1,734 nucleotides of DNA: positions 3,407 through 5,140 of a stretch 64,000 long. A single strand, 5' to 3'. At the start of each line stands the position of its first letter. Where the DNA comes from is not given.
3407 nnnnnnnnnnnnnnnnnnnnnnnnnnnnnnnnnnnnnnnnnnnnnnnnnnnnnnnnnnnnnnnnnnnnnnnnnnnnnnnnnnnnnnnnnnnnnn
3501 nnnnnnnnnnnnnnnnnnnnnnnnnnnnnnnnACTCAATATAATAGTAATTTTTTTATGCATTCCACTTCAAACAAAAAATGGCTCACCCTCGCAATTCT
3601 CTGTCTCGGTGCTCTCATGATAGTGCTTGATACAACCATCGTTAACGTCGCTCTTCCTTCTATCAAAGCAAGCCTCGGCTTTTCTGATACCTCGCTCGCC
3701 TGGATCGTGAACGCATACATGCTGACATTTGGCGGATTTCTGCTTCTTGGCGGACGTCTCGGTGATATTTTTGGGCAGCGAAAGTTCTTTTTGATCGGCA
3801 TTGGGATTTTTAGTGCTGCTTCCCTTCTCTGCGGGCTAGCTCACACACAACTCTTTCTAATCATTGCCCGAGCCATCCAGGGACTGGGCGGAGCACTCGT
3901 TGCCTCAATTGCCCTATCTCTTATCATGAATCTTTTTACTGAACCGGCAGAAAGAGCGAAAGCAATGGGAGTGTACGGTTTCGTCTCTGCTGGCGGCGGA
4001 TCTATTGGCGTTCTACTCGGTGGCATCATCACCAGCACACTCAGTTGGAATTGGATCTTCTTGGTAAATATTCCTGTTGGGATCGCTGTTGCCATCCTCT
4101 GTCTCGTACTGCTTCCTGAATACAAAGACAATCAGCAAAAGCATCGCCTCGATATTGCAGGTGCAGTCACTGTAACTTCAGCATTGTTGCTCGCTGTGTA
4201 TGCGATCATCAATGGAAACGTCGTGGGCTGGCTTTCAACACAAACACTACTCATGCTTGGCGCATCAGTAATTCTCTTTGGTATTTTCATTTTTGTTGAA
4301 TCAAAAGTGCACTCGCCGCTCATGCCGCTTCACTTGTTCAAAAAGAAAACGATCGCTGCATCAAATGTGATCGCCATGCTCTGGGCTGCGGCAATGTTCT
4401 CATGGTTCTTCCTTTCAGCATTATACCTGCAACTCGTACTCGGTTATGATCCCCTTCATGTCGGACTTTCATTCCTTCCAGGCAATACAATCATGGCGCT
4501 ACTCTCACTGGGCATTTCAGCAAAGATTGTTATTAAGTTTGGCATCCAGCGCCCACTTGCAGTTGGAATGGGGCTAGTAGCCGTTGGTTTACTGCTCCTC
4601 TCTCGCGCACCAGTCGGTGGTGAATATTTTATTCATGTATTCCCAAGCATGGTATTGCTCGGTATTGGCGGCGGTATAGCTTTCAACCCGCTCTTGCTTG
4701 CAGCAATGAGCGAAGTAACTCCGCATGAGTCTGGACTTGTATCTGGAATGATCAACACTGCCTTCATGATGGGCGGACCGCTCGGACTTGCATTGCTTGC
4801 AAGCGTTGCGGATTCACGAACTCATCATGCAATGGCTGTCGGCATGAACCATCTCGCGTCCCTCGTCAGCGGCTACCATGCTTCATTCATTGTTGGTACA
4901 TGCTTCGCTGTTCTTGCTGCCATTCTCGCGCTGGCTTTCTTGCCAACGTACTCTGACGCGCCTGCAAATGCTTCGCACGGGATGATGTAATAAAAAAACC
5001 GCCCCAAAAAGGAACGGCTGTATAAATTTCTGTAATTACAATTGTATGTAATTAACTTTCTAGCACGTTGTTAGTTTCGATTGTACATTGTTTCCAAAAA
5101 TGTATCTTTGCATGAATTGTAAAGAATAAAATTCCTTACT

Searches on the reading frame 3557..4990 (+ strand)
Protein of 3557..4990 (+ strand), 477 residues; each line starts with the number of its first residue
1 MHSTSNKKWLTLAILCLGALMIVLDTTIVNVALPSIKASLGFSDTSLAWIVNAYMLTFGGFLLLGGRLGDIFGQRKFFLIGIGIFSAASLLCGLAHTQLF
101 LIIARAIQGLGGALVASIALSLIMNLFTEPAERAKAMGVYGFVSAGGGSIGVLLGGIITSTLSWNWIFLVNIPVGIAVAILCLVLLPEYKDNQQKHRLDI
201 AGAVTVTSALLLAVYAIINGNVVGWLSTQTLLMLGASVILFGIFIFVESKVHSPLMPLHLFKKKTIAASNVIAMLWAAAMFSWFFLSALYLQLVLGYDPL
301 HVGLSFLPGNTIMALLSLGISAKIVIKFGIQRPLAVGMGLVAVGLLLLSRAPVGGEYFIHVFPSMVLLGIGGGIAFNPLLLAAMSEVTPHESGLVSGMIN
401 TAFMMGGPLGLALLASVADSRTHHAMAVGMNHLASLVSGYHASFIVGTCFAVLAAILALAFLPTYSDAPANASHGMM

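Call 66: search_protein_families(library=pfam, proteins=[window:3557-4990:+], max_evalue=0.00001)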
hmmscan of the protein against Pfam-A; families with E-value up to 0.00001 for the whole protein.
window:3557-4990:+ (477 aa): 1 family
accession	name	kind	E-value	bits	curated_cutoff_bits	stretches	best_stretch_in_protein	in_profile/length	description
PF07690.21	MFS_1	-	1.2e-51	176.1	33.4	1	15-410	1-346/347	Major Facilitator Superfamily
